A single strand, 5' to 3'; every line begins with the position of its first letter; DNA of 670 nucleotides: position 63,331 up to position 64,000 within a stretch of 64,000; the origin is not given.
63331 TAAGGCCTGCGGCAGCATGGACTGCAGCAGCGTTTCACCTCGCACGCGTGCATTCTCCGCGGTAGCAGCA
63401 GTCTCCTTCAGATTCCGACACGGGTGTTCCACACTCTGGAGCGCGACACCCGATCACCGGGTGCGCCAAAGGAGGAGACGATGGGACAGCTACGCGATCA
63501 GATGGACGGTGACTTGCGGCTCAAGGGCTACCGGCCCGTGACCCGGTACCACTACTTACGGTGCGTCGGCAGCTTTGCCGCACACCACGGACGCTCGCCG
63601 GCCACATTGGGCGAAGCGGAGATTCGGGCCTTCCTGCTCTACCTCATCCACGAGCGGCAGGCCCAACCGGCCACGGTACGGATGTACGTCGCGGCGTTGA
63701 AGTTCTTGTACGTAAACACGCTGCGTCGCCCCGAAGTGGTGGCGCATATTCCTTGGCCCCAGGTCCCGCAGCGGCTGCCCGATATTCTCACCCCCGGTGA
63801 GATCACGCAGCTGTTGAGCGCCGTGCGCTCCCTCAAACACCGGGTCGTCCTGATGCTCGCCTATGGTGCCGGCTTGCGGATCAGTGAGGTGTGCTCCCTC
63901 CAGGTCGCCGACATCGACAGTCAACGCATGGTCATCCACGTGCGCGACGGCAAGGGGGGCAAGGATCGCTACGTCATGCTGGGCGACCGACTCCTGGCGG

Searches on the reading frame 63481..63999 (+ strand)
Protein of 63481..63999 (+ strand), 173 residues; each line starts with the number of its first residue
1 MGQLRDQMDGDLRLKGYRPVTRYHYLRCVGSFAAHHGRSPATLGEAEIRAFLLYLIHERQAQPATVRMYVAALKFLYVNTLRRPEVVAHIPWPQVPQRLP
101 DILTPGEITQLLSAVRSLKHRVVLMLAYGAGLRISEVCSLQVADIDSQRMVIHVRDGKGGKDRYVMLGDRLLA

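Call 9: search_protein_families(library=pfam, proteins=[window:63481-63999:+], max_evalue=0.01)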
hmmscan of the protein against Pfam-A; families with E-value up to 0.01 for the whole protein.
window:63481-63999:+ (173 aa): 2 families
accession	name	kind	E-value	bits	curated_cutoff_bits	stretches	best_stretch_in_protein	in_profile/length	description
PF13495.12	Phage_int_SAM_4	-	2.6e-17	63.4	27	1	4-84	1-82/85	Phage integrase, N-terminal SAM-like domain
PF00589.27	Phage_integrase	-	2e-15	57.4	27.1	1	103-171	3-75/172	Phage integrase family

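Call 26: find_homologous_proteins(query=window:63481-63999:+, max_evalue=1e-10)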
Query window:63481-63999:+ (173 aa): 5088 proteins with E <= 1e-10 among 5254 candidates; the best 120 are listed.
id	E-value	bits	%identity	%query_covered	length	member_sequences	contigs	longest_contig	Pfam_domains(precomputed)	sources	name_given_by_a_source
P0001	5.9e-100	350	92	99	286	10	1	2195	PF13495.13,PF00589.28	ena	-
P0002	7.6e-96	337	88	100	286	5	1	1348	PF13495.13,PF00589.28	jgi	jgi:site-specific recombinase XerD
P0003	2.3e-94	332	87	100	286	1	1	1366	PF13495.13,PF00589.28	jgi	-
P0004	5.2e-94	331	86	100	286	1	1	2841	PF13495.13,PF00589.28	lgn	-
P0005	5.5e-94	331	85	99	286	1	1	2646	PF13495.13,PF00589.28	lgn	-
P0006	8.4e-94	330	87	100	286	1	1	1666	PF13495.13,PF00589.28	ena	-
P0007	1.6e-91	323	85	100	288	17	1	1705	PF13495.13,PF00589.28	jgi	-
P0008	3.8e-91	322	86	96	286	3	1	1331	PF13495.13,PF00589.28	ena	-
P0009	2.2e-90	319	83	100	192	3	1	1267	PF13495.13,PF00589.28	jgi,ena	-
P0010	2.6e-89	316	84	100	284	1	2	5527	PF13495.13,PF00589.28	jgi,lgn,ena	-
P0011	4.0e-89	315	86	100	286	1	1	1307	PF13495.13,PF00589.28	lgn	-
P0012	4.0e-89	315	84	100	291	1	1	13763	PF13495.13,PF00589.28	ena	-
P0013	3.6e-88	312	84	100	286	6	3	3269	PF13495.13,PF00589.28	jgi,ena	-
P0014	3.0e-87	309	80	100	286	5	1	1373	PF13495.13,PF00589.28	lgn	-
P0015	5.9e-86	305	80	100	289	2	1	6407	PF13495.13,PF00589.28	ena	-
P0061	7.2e-62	226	97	61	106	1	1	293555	PF13495.13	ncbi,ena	-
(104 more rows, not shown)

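Call 28: find_encoding_contigs(protein=P0061, flank=10000, max_places=4)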
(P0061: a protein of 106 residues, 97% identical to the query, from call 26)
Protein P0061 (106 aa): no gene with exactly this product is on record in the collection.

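Call 29: find_encoding_contigs(protein=P0012, flank=10000, max_places=4)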
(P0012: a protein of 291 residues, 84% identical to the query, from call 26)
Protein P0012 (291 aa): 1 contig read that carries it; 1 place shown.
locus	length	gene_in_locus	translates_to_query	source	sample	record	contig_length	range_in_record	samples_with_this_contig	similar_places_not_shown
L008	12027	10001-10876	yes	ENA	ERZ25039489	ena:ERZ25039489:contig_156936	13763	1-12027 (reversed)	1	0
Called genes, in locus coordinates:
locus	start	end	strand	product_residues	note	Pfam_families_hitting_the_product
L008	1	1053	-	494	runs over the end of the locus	PF22113:Mtrc-MtrF_II-IV_dom (faint), PF13435:Cytochrome_C554 (faint), PF14522:Cytochrome_C7 (faint)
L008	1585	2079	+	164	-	-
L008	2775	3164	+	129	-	PF05635:23S_rRNA_IVP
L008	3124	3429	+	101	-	-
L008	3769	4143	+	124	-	PF20586:DUF6788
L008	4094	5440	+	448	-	PF13006:Nterm_IS4, PF01609:DDE_Tnp_1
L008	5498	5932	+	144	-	-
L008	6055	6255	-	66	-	-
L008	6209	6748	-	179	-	-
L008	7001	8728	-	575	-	-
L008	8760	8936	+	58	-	-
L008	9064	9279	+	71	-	-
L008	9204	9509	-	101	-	-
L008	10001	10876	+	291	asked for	PF13495:Phage_int_SAM_4, PF00589:Phage_integrase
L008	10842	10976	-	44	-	-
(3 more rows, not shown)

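Call 30: find_encoding_contigs(protein=P0010, flank=10000, max_places=4)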
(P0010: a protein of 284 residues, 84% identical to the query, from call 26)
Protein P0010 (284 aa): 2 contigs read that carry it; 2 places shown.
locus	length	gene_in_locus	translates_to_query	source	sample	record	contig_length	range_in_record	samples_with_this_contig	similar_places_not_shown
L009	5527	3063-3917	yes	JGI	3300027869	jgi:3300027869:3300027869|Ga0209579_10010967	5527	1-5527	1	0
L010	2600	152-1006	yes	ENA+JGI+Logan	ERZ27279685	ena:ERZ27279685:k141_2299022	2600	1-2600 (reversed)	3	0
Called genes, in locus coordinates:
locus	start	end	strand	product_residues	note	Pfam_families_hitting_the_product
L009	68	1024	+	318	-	PF12760:Zn_ribbon_IS1595, PF12762:DDE_Tnp_IS1595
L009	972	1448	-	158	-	-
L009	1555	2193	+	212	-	-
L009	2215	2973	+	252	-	-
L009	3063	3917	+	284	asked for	PF13495:Phage_int_SAM_4, PF00589:Phage_integrase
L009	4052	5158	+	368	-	PF14319:Zn_Tnp_IS91, PF04986:Y2_Tnp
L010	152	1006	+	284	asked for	PF13495:Phage_int_SAM_4, PF00589:Phage_integrase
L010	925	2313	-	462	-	-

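Call 42: list_cluster_members(proteins=[P0122, P0121, P0124, P0001, P0061])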
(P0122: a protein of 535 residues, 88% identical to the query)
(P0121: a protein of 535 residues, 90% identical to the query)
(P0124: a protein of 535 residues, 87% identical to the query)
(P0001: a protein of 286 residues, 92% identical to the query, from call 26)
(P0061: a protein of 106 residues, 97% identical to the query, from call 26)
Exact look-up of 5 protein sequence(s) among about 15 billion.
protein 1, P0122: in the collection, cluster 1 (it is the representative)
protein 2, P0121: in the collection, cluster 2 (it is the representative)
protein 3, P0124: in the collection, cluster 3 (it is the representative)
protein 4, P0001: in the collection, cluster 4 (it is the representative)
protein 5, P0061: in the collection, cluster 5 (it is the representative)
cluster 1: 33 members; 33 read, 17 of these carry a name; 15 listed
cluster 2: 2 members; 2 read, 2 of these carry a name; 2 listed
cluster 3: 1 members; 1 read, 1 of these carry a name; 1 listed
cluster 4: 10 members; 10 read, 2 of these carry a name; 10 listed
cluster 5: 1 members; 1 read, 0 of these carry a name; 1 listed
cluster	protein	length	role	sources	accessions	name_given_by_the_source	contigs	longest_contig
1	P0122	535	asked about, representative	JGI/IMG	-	indolepyruvate ferredoxin oxidoreductase alpha subunit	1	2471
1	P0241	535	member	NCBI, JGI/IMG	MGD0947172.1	MAG: thiamine pyrophosphate-dependent enzyme [Candidatus Binatia bacterium] | indolepyruvate ferredoxin oxidoreductase, alpha subunit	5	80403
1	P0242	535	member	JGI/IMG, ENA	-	indolepyruvate ferredoxin oxidoreductase alpha subunit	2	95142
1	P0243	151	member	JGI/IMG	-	indolepyruvate ferredoxin oxidoreductase alpha subunit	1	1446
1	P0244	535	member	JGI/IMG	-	indolepyruvate ferredoxin oxidoreductase alpha subunit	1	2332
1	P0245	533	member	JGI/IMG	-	indolepyruvate ferredoxin oxidoreductase alpha subunit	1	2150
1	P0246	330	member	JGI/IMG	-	indolepyruvate ferredoxin oxidoreductase alpha subunit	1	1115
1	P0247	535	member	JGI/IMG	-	indolepyruvate ferredoxin oxidoreductase alpha subunit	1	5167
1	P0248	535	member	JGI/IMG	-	indolepyruvate ferredoxin oxidoreductase alpha subunit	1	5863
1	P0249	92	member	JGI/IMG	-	indolepyruvate ferredoxin oxidoreductase alpha subunit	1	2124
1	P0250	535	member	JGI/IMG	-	indolepyruvate ferredoxin oxidoreductase alpha subunit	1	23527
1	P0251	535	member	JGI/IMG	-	indolepyruvate ferredoxin oxidoreductase alpha subunit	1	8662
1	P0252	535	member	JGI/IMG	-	indolepyruvate ferredoxin oxidoreductase alpha subunit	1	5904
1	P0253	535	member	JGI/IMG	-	indolepyruvate ferredoxin oxidoreductase alpha subunit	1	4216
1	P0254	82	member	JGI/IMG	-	indolepyruvate ferredoxin oxidoreductase alpha subunit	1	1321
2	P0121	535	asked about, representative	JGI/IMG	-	indolepyruvate ferredoxin oxidoreductase alpha subunit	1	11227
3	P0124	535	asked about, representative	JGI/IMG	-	indolepyruvate ferredoxin oxidoreductase alpha subunit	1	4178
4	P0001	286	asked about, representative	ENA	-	-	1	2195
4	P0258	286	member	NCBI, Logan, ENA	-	-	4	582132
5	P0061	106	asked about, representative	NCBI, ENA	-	-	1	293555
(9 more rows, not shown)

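Call 44: find_encoding_contigs(protein=P0258, flank=10000, max_places=10)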
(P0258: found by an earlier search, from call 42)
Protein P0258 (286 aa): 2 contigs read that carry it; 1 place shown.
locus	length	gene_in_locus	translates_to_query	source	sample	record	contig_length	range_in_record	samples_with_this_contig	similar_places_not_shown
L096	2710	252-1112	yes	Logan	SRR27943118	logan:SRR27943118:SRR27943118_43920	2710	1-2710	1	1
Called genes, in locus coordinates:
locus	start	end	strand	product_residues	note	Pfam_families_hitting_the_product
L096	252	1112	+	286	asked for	PF13495:Phage_int_SAM_4, PF00589:Phage_integrase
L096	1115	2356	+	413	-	PF14319:Zn_Tnp_IS91, PF04986:Y2_Tnp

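Call 54: search_protein_families(library=ncbifam, proteins=[P0258, L096:1115-2356:+], max_evalue=0.01)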
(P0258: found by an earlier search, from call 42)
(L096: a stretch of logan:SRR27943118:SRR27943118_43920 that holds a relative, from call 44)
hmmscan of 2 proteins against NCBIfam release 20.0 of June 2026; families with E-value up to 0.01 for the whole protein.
P0258 (286 aa): 12 families
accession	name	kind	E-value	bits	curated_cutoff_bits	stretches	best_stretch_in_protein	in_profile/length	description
TIGR02249.1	integrase_gron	subfamily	1.1e-61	209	265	2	6-182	3-180/315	integron integrase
NF040815.2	recomb_XerA_Arch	equivalog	5.5e-60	203.2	220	1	11-265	6-257/263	site-specific tyrosine recombinase/integron integrase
TIGR02224.1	recomb_XerC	equivalog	1.8e-53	181.9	335.15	1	29-271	28-286/295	tyrosine recombinase XerC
TIGR02225.1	recomb_XerD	equivalog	4.8e-51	173.8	329.6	1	23-272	19-284/290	site-specific tyrosine recombinase XerD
NF001399.0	PRK00283.1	subfamily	2.3e-49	168.3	279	1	30-271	38-292/300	tyrosine recombinase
NF011946.0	PRK15417.1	equivalog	4.8e-49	167.4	435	2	5-178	17-191/337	integron integrase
NF002331.0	PRK01287.1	subfamily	2.2e-38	132.2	371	1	87-271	125-321/365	site-specific tyrosine recombinase XerC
NF003462.0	PRK05084.1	equivalog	9.7e-20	70.6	267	1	123-266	200-348/360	tyrosine recombinase XerS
NF007370.0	PRK09870.1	subfamily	5.5e-18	65.3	221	1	102-262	12-179/200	tyrosine-type DNA invertase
NF007371.0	PRK09871.1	subfamily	1.8e-15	57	222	1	120-262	28-174/198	tyrosine-type DNA invertase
NF040693.1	recomb_GmtY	equivalog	2.6e-11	43.4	340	2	221-268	391-438/441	gamma-mobile-trio recombinase GmtY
NF002685.0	PRK02436.1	equivalog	3e-06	27.3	178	1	116-260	110-244/245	site-specific tyrosine recombinase XerD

L096:1115-2356:+ (413 aa): 1 family
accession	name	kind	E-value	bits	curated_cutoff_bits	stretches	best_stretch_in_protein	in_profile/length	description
NF033538.2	transpos_IS91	equivalog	3.4e-126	421.1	125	1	18-385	1-355/356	IS91 family transposase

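Call 56: search_solved_structures(query=P0258, max_evalue=1e-10, show_alignments=2)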
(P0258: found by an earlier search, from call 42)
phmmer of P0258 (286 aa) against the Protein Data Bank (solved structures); distinct sequences matched with E-value up to 1e-10: 8.
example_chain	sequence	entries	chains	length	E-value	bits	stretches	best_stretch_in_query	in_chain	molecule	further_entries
4a8e_A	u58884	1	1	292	4.2e-42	147.8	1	36-268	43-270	PROBABLE TYROSINE RECOMBINASE XERC-LIKE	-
2a3v_A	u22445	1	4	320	1.2e-37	133.3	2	17-183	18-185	site-specific recombinase IntI4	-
5hxy_A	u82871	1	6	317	2.3e-36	129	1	20-265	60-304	Tyrosine recombinase XerA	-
1a0p_A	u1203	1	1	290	1.4e-32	116.6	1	31-271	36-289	SITE-SPECIFIC RECOMBINASE XERD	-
5dcf_A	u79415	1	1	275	1.2e-24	90.5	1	114-272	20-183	Tyrosine recombinase XerD,DNA translocase FtsK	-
9i5v_14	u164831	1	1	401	7.3e-22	81.4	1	44-272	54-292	Ribosome-associated translation inhibitor RaiA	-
5vfz_A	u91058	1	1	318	5.5e-13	52.3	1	82-276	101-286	Gp33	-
5jjv_A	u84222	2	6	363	3.1e-11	46.5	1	102-264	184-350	Tyrosine recombinase XerH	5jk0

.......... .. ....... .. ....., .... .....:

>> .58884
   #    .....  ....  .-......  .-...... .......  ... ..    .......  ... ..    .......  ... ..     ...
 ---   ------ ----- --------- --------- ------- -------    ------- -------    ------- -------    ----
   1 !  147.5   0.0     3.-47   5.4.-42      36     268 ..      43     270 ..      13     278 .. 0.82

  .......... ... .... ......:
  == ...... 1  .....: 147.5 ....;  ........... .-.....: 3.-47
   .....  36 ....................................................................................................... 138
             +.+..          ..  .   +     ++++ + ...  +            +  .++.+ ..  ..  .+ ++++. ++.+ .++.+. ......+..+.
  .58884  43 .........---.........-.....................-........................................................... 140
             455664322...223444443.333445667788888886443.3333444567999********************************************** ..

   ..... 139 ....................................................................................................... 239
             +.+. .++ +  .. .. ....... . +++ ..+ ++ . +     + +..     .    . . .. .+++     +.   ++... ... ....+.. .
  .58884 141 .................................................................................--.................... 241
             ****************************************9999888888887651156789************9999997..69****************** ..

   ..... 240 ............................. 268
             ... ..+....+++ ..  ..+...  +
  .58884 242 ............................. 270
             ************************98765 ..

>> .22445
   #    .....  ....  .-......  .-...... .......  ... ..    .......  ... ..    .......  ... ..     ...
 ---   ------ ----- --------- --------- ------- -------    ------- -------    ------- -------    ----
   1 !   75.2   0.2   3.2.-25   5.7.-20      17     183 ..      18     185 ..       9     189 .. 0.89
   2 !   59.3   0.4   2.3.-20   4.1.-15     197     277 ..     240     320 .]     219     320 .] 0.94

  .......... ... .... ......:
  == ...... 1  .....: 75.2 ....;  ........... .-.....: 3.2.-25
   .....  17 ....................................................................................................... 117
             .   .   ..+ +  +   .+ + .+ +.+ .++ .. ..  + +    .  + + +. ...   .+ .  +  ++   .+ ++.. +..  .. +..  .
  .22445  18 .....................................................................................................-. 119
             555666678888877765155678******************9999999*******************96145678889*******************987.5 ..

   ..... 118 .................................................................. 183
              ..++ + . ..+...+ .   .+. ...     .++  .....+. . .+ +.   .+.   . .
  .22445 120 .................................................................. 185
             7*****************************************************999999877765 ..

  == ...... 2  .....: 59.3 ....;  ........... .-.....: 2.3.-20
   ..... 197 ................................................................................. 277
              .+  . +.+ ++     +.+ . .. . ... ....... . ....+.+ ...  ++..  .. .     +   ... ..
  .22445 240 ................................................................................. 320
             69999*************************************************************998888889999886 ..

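Call 61: search_dna_similar(query=P0258, collection=plasmids, mode=protein, max_rows=12)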
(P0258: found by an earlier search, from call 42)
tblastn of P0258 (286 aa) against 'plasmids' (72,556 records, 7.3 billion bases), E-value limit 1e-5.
The search stops at 5000 records and this limit was reached: more records match than are counted here, and every count below describes the 5000 best-scoring records only.
Records with a match: at least 5000; places in all: 9728; records where one place covers at least 80% of the query: 4966.
Best place of each record, by identity: <60% 5000.
By first word of the organism name: Klebsiella 1723; Escherichia 1310; Salmonella 457; Enterobacter 369; Citrobacter 145; Pseudomonas 116; Acinetobacter 95; Shigella 77; Sinorhizobium 69; Providencia 69; and 99 more.
By predicted mobility (MOB-suite, as given by PLSDB): conjugative 3492; non-mobilizable 789; mobilizable 719.
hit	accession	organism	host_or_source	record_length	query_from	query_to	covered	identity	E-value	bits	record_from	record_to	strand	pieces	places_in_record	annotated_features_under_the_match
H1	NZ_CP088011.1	Rhizobium sp. T136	Melilotus albus,Cell culture,root nodule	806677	4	286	99%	50.2%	4e-76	259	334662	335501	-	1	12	tyrosine-type recombinase/integrase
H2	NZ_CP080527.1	Mesorhizobium sp. AR07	Oxytropis sp.,Cell culture,root nodule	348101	1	286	100%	49.6%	2e-74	254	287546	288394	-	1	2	tyrosine-type recombinase/integrase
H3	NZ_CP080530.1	Mesorhizobium sp. AR02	Oxytropis sp.,Cell culture,root nodule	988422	1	286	100%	49.0%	1e-73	251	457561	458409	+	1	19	tyrosine-type recombinase/integrase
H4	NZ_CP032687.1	Rhizobium sp. CCGE531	Phaseolus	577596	1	286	100%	49.0%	3e-72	248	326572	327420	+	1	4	site-specific integrase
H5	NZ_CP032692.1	Rhizobium sp. CCGE532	Phaseolus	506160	1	286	100%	49.0%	3e-72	248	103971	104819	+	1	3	site-specific integrase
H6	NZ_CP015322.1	Mesorhizobium amorphae CCNWGS0123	Robinia pseudoacacia,cell culture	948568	1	286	100%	48.6%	1e-73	252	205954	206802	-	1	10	tyrosine-type recombinase/integrase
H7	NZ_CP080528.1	Mesorhizobium sp. AR07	Oxytropis sp.,Cell culture,root nodule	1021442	1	286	100%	48.6%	5e-73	250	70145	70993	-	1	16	record has no annotation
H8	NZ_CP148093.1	Rhizobium sp. T1470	Medicago sativa,cell culture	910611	1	286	100%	48.3%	2e-70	243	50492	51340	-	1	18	site-specific integrase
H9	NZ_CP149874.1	Rhizobium sp. T1473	-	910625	1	286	100%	48.3%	2e-70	243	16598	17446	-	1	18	site-specific integrase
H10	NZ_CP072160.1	Rhizobium sp. B230/85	Himalayan blackberry,cell culture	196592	4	286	99%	48.9%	2e-59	255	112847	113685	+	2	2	none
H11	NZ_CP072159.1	Rhizobium sp. B230/85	Himalayan blackberry,cell culture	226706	4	286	99%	48.9%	2e-59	255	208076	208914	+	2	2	none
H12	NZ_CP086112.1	Skermanella rosea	single cell,hydrocarbon-contaminated ...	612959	1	283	99%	48.8%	1e-71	246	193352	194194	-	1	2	tyrosine-type recombinase/integrase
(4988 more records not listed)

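Call 62: get_annotated_region(hit=H1, flank=3000)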
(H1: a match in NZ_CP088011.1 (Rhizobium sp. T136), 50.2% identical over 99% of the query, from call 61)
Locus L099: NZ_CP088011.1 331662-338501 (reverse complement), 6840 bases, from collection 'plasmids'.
description: Rhizobium sp. T136 plasmid pT136b, complete sequence
organism: Rhizobium sp. T136 (NCBI taxid 555319)
taxonomy: Bacteria; Pseudomonadota; Alphaproteobacteria; Hyphomicrobiales; Rhizobiaceae; Rhizobium; Rhizobium sp. T136
host: -; source: Melilotus albus,Cell culture,root nodule; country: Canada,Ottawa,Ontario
typing (MOB-suite, as given by PLSDB): conjugative; relaxase MOBQ; mating-pair formation MPF_T
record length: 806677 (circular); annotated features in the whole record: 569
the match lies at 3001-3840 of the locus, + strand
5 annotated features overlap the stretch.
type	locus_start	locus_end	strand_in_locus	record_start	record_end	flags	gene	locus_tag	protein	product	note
CDS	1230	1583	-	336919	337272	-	tnpB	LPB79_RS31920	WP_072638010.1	IS66 family insertion sequence element accessory protein TnpB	-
CDS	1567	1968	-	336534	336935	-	-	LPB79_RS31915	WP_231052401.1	transposase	GO:0006313 - DNA transposition [Evidence IEA]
CDS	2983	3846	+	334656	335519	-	-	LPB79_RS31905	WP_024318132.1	tyrosine-type recombinase/integrase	GO:0015074 - DNA integration [Evidence IEA]; GO:0006310 - DNA recombination [Evidence IEA]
CDS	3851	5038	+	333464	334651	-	-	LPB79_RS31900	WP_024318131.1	IS91 family transposase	-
CDS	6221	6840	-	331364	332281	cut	-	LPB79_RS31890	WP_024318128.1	MurR/RpiR family transcriptional regulator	GO:0006355 - regulation of DNA-templated transcription [Evidence IEA]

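Call 63: get_annotated_region(hit=H4, flank=3000)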
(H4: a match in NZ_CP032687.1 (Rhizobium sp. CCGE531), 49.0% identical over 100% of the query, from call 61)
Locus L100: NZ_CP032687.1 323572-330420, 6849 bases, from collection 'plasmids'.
description: Rhizobium sp. CCGE531 plasmid pRCCGE531b, complete sequence
organism: Rhizobium sp. CCGE531 (NCBI taxid 2364271)
taxonomy: Bacteria; Pseudomonadota; Alphaproteobacteria; Hyphomicrobiales; Rhizobiaceae; Rhizobium; Rhizobium sp. CCGE531
host: -; source: Phaseolus; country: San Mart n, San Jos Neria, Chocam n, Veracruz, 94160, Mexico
typing (MOB-suite, as given by PLSDB): conjugative; relaxase MOBQ; mating-pair formation MPF_T
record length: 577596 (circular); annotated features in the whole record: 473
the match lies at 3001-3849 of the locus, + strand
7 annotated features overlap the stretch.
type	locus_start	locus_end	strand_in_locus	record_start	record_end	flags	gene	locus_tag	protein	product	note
CDS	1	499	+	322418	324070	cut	-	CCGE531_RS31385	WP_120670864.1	IS66 family transposase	-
CDS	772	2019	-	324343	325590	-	-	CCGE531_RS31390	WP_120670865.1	acetyl-CoA carboxylase biotin carboxylase subunit family protein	-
CDS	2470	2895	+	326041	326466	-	tnpA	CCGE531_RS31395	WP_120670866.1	IS200/IS605 family transposase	-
CDS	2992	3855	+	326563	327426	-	-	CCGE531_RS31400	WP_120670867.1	site-specific integrase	-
CDS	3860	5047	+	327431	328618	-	-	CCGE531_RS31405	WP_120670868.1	IS91 family transposase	-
CDS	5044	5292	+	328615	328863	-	-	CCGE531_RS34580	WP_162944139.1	hypothetical protein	-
CDS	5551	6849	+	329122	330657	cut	istA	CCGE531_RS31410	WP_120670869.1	IS21 family transposase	-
